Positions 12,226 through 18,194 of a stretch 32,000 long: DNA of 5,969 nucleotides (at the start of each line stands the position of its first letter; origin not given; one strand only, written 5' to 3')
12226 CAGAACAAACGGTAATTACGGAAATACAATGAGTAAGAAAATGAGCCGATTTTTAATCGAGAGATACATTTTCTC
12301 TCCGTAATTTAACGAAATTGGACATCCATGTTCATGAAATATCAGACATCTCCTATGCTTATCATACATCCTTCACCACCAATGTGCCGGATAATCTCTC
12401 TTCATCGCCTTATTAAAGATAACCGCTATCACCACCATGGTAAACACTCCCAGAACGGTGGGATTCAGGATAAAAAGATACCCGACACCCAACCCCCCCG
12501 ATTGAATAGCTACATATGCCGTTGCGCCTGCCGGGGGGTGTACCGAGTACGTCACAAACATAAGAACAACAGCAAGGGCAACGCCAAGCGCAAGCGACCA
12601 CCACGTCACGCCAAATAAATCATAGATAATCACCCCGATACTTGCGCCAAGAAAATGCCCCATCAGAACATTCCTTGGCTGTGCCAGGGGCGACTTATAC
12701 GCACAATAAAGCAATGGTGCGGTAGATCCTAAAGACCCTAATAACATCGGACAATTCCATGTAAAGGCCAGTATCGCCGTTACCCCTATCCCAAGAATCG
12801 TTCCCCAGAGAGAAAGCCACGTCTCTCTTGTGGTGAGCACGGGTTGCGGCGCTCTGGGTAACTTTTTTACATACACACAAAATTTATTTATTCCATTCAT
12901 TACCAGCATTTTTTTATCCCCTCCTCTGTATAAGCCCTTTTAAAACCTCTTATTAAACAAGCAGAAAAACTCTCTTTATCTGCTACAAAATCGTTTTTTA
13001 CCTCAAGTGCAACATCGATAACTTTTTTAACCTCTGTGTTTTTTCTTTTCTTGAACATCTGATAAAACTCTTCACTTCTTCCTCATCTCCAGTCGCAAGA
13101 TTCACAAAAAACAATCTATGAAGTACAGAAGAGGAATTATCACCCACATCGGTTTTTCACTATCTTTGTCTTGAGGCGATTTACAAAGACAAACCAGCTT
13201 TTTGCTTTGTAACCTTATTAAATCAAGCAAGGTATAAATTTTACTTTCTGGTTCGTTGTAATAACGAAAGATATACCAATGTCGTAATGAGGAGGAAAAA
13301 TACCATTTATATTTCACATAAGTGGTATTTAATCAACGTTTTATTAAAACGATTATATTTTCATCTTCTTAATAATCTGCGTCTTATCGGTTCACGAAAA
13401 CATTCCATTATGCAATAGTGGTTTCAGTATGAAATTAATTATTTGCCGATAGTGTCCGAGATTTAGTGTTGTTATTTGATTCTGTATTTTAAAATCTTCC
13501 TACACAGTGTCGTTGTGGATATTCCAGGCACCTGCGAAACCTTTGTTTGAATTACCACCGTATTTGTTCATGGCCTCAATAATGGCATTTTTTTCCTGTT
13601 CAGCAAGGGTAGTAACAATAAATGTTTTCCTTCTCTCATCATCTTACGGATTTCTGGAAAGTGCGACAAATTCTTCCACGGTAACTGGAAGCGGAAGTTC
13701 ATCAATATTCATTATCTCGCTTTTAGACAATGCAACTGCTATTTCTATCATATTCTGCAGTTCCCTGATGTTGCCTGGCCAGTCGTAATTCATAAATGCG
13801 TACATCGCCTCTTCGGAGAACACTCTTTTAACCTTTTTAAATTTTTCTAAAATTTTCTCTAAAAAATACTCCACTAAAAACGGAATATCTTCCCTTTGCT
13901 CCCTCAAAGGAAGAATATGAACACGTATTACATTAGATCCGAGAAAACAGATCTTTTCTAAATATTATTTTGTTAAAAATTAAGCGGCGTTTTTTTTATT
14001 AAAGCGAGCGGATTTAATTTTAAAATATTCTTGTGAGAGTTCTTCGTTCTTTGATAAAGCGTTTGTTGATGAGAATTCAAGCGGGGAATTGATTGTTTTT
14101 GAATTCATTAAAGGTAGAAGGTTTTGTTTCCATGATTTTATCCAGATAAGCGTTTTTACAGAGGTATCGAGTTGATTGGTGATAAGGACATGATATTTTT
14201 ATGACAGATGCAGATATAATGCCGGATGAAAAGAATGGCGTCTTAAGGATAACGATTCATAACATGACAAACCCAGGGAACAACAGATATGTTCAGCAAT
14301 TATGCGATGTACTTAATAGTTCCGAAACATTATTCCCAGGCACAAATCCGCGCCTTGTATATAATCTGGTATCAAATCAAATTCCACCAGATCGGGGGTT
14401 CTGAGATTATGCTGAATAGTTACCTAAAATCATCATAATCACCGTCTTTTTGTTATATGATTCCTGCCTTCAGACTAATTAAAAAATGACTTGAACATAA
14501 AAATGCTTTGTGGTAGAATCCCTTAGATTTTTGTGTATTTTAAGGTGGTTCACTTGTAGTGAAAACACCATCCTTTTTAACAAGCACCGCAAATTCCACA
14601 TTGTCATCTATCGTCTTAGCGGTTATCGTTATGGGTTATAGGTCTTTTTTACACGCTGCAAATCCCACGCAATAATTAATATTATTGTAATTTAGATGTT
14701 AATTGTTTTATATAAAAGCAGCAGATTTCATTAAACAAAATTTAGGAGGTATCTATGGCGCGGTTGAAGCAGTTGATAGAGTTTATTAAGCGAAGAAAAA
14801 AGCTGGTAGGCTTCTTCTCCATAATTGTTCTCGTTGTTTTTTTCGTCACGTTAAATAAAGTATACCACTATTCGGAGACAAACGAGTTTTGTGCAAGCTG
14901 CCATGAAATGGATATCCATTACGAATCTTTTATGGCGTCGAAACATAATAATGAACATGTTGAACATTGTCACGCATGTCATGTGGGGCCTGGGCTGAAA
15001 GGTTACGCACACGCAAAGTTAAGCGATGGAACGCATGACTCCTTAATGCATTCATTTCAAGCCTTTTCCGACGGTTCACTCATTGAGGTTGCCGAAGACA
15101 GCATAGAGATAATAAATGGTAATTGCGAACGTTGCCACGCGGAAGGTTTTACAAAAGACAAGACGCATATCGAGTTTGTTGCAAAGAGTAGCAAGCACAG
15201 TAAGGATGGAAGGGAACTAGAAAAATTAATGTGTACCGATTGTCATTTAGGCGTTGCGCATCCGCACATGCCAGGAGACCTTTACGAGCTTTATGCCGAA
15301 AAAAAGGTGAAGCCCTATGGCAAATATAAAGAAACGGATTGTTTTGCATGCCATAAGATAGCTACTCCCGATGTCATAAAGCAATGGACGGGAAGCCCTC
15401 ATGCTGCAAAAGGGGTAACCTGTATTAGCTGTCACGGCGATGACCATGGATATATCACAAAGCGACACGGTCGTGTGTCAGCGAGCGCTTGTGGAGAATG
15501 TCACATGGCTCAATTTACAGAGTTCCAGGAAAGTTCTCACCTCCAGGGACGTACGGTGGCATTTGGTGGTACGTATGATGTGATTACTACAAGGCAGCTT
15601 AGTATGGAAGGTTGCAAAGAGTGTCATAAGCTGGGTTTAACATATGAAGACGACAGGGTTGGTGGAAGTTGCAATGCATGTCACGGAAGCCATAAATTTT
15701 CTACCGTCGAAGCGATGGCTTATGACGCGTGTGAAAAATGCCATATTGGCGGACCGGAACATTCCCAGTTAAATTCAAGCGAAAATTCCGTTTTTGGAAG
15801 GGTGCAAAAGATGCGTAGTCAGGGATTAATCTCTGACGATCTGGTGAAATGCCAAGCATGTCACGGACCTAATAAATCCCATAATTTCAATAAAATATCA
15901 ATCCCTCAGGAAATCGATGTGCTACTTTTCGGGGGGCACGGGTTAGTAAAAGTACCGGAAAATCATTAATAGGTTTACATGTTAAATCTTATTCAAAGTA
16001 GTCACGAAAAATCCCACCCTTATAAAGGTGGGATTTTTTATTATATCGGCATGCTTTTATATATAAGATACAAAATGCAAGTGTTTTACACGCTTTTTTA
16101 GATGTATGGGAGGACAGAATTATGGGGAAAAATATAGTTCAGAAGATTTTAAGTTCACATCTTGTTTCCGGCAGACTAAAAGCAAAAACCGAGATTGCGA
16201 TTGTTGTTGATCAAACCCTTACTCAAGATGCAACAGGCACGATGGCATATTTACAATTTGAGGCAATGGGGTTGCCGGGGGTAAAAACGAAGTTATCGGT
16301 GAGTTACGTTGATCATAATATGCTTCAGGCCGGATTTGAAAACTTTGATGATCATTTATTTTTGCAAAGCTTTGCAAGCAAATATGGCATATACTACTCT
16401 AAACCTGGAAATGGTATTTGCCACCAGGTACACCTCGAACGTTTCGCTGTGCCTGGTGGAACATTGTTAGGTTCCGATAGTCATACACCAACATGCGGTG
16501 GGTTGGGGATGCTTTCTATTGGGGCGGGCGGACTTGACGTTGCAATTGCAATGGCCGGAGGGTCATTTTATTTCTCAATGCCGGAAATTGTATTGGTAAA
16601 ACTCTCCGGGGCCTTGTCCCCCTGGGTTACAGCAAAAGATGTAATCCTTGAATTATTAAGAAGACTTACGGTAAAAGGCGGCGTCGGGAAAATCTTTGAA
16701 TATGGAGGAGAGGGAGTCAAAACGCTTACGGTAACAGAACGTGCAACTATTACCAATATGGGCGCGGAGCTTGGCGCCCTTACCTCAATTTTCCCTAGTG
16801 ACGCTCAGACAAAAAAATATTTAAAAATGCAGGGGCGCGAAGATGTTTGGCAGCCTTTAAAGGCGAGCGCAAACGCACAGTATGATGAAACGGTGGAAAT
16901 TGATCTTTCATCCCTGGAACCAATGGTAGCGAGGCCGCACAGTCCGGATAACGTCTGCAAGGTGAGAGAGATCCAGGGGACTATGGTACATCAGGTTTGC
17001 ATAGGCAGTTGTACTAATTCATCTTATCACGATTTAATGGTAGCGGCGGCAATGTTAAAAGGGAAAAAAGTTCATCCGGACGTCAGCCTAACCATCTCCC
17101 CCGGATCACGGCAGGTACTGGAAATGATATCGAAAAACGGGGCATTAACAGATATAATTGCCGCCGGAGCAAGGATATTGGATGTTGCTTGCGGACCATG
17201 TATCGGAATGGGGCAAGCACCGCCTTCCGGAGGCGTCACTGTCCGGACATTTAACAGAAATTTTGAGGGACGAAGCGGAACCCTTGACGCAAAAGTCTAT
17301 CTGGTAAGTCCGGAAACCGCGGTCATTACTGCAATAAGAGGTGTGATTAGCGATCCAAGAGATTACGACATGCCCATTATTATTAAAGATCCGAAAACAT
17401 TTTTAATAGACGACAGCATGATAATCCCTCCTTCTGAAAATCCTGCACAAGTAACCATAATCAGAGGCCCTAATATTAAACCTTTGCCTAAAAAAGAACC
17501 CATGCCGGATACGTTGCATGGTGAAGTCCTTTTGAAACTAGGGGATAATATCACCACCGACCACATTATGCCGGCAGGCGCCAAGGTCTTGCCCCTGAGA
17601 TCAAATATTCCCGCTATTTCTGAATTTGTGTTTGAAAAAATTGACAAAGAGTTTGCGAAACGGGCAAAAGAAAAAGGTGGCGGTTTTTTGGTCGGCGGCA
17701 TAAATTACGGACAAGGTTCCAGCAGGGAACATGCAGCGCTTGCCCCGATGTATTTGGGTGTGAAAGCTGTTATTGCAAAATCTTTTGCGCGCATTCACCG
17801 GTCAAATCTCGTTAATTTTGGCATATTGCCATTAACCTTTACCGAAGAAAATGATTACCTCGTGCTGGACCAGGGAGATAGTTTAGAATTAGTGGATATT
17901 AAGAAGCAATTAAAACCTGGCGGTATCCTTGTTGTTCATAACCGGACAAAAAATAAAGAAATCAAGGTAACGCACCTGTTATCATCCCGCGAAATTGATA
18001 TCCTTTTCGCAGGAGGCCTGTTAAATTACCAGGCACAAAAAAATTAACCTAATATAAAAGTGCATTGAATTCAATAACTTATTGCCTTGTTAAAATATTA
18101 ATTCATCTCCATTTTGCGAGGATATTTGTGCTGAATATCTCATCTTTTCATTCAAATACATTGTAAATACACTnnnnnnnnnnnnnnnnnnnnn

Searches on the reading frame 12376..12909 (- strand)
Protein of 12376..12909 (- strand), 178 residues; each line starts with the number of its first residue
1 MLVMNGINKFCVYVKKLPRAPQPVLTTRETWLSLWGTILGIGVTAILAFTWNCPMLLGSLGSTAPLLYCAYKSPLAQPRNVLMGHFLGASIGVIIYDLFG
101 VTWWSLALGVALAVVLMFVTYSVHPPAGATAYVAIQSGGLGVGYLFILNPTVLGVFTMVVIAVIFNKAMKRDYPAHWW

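Call 45: search_protein_families(library=pfam, proteins=[window:12376-12909:-], max_evalue=0.001)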
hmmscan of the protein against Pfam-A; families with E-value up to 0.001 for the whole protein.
window:12376-12909:- (178 aa): 1 family
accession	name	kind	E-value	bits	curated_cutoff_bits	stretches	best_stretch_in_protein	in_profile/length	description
PF04982.19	TM_HPP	-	2.2e-44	151.2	27.2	1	24-174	3-157/157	HPP, transmembrane region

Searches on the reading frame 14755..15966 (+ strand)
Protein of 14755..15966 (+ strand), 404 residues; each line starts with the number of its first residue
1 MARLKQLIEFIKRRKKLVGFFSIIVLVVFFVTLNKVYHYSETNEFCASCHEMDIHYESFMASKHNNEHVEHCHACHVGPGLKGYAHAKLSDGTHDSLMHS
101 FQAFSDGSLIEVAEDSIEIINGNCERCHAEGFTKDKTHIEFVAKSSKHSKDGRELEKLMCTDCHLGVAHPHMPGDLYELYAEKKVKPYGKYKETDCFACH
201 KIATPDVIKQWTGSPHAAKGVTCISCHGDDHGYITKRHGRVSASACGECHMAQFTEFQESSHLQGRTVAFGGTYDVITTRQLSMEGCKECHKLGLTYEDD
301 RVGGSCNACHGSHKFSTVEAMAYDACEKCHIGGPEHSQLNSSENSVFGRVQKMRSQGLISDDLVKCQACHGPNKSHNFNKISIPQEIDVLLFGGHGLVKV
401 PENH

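Call 45: search_protein_families(library=pfam, proteins=[window:14755-15966:+], max_evalue=0.001)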
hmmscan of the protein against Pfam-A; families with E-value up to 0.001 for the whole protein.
window:14755-15966:+ (404 aa): 5 families
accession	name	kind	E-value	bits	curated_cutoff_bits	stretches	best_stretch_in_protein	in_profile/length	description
PF03264.19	Cytochrom_NNT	-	5.5e-16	59.2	24.1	1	19-170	12-170/174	NapC/NirT cytochrome c family, N-terminal region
PF22113.1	Mtrc-MtrF_II-IV_dom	-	1.6e-13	51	30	1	43-203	6-166/176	Outer membrane cytochrome MtrC/MtrF-like, domains II/IV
PF14522.11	Cytochrome_C7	-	5.6e-12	45.8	24.8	0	284-330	13-66/67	Cytochrome c7 and related cytochrome c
PF14537.11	Cytochrom_c3_2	-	5e-10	40.2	25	1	303-373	6-67/79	Cytochrome c3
PF13447.11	Multi-haem_cyto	-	2.2e-05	24.3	21.9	1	220-354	2-145/269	Seven times multi-haem cytochrome CxxCH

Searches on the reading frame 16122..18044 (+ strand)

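Call 45: search_protein_families(library=pfam, proteins=[window:16122-18044:+], max_evalue=0.001)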
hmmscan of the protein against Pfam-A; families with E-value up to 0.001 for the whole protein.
window:16122-18044:+ (641 aa): 2 families
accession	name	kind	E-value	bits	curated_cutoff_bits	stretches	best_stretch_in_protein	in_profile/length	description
PF00330.25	Aconitase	-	7.7e-116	388.2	28.7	2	7-283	1-305/463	Aconitase family (aconitate hydratase)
PF00694.25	Aconitase_C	-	2.6e-23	83.2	22.8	1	513-575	67-130/131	Aconitase C-terminal domain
